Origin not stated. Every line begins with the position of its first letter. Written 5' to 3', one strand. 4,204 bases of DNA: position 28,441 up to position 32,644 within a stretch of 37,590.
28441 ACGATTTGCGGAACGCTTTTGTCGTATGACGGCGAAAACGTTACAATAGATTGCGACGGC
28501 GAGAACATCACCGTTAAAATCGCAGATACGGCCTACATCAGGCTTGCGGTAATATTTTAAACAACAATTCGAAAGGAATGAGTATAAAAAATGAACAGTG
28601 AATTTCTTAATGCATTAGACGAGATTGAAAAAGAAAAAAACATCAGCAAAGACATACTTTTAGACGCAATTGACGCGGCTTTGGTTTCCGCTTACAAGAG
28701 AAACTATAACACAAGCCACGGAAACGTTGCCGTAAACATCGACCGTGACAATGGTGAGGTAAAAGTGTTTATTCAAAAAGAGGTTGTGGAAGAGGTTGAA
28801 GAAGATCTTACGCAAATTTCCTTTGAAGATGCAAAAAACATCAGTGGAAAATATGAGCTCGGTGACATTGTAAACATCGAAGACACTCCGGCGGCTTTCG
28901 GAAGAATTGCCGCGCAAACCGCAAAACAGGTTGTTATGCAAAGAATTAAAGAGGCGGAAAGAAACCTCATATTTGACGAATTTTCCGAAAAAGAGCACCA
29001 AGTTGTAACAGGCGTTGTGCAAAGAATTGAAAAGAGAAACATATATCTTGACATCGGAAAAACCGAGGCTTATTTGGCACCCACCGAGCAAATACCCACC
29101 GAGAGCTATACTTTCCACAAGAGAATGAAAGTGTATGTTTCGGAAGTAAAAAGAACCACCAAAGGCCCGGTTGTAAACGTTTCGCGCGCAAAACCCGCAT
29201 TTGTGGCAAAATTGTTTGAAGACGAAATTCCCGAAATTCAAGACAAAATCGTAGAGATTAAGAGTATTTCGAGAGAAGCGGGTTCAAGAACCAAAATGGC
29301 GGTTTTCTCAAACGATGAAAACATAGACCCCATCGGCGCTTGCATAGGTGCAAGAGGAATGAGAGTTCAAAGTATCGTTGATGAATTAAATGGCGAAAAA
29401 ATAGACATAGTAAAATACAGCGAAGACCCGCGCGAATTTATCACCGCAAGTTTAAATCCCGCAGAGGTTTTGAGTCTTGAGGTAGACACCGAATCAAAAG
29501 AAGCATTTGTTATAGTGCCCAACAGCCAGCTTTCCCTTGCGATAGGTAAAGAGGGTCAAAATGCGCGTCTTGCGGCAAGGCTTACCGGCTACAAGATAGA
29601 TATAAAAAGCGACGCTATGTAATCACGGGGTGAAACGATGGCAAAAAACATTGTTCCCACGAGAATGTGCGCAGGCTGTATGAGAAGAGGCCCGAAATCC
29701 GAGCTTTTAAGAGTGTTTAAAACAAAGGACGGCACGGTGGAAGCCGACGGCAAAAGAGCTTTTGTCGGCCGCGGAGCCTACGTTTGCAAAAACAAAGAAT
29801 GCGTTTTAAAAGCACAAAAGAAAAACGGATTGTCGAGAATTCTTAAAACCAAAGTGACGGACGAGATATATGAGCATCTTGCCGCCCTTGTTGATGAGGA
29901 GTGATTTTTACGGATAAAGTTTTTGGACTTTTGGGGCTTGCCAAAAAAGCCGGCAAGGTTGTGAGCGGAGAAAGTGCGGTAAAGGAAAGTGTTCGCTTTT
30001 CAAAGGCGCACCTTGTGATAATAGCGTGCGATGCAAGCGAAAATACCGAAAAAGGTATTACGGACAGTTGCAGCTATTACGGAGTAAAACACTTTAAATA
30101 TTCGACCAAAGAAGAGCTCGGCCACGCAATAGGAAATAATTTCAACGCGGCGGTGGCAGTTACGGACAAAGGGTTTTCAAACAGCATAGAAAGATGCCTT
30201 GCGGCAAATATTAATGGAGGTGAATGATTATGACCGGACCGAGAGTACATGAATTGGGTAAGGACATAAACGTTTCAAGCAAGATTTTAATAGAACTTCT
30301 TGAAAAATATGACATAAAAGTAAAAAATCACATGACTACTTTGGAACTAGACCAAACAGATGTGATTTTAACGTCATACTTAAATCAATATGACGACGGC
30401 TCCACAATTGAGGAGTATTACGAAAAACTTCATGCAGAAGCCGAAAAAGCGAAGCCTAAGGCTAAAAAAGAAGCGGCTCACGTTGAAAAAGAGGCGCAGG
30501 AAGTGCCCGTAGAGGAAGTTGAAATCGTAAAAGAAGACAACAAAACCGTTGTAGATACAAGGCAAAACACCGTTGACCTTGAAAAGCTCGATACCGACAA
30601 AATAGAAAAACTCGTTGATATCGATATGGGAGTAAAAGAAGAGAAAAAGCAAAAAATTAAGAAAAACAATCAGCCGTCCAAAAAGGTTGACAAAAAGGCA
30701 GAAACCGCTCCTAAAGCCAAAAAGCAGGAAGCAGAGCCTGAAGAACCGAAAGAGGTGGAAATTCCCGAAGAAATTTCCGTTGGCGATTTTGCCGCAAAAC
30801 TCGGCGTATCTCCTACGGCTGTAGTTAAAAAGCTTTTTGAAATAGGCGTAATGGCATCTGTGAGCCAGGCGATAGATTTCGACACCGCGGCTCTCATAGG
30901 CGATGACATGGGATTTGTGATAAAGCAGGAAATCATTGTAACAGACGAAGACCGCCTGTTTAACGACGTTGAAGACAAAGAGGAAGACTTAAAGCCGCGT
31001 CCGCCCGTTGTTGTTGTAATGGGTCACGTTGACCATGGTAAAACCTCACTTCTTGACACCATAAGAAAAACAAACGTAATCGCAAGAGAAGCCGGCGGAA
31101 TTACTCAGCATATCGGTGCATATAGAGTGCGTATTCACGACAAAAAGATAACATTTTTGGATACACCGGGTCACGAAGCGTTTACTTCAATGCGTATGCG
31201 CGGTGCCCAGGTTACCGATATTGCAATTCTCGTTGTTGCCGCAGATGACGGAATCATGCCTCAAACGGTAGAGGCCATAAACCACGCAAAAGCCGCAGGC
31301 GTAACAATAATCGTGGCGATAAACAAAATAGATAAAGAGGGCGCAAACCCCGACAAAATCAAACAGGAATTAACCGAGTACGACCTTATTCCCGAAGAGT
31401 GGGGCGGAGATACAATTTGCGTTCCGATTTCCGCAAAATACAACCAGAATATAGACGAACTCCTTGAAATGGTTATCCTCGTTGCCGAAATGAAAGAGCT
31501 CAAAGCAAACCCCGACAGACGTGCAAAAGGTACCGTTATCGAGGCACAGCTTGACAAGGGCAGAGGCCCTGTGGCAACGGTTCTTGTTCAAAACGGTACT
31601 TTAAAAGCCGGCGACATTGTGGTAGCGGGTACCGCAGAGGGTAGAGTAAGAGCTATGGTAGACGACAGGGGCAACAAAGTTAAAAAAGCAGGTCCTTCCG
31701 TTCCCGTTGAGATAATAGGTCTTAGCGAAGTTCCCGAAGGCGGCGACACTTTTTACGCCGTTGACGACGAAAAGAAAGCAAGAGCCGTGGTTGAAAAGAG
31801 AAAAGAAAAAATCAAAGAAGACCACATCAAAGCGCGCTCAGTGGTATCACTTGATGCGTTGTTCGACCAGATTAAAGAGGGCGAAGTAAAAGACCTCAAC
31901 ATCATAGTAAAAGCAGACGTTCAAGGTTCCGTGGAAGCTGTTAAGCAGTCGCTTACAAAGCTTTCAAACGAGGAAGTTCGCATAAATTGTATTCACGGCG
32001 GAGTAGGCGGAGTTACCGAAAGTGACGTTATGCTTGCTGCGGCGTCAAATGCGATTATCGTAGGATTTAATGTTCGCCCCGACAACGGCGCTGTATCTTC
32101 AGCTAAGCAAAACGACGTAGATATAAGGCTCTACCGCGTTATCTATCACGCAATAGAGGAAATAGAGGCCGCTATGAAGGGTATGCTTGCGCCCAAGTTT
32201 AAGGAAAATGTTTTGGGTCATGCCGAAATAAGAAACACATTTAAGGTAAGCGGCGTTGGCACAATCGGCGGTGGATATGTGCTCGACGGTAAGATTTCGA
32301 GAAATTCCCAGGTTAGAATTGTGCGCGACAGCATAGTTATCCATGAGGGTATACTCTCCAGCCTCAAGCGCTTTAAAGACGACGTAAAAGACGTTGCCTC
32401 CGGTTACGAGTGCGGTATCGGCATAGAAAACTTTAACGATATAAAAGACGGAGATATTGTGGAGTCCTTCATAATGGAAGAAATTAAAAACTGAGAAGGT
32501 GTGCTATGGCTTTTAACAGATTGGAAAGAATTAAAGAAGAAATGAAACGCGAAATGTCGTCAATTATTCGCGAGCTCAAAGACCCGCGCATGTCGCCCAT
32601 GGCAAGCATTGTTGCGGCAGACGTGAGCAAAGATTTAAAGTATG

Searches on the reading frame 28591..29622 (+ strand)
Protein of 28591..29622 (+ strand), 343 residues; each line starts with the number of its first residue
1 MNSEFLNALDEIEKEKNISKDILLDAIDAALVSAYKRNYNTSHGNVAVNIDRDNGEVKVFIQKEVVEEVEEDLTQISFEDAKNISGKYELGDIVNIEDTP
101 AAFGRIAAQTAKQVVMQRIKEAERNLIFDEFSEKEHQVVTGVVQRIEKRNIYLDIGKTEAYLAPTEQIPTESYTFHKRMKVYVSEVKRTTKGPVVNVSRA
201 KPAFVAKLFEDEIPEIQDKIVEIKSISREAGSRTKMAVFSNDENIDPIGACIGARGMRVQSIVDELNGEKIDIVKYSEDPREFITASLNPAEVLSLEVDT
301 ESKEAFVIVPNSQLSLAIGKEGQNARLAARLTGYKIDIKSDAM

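Call 4: search_protein_families(library=pfam, proteins=[window:28591-29622:+], max_evalue=0.001)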
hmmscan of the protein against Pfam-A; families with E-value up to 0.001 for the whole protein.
window:28591-29622:+ (343 aa): 5 families
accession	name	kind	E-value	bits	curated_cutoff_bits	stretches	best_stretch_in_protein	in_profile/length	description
PF08529.16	NusA_N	-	2e-42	144.6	23.8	1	4-125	1-119/119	NusA N-terminal domain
PF13184.12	KH_5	-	3.5e-30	104.4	27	1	230-297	1-68/69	NusA-like KH domain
PF00575.29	S1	-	2.2e-06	28.4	22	1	134-197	3-73/74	S1 RNA binding domain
PF23095.1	KH_NusA_C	-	5e-05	23.7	34.2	1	309-338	5-34/59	Transcription termination/antitermination protein NusA, KH domain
PF00013.35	KH_1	-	5.8e-05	23.2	21.5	0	307-341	4-39/66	KH domain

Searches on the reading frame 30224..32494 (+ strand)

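Call 4: search_protein_families(library=pfam, proteins=[window:30224-32494:+], max_evalue=0.001)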
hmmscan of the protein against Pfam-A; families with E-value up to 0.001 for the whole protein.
window:30224-32494:+ (756 aa): 9 families
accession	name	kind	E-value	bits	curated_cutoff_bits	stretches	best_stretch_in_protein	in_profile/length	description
PF11987.13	IF-2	-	2.8e-44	150.2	27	1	534-648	3-117/117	Translation-initiation factor 2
PF00009.33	GTP_EFTU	-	1.2e-37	129.7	26.5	1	263-420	6-185/188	Elongation factor Tu GTP binding domain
PF22042.2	EF-G_D2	-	1.5e-31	108.7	27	1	434-512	2-83/84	Elongation factor G domain 2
PF04760.21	IF2_N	-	1.4e-25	89.2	25.3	2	181-231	1-52/53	Translation initiation factor IF-2, N-terminal region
PF01926.29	MMR_HSR1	-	6.9e-11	42.7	21.9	1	263-368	2-113/113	50S ribosome-binding GTPase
PF03144.31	GTP_EFTU_D2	-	9.1e-10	39.3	30.3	1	679-746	1-72/73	Elongation factor Tu domain 2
PF00071.28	Ras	-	6.1e-06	26.4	21.6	1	263-418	2-157/162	Ras family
PF00025.27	Arf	-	3.5e-05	23.8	22.3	1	263-415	17-172/174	ADP-ribosylation factor family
PF02421.24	FeoB_N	-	0.00038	20.5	27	0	263-415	3-154/156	Ferrous iron transport protein B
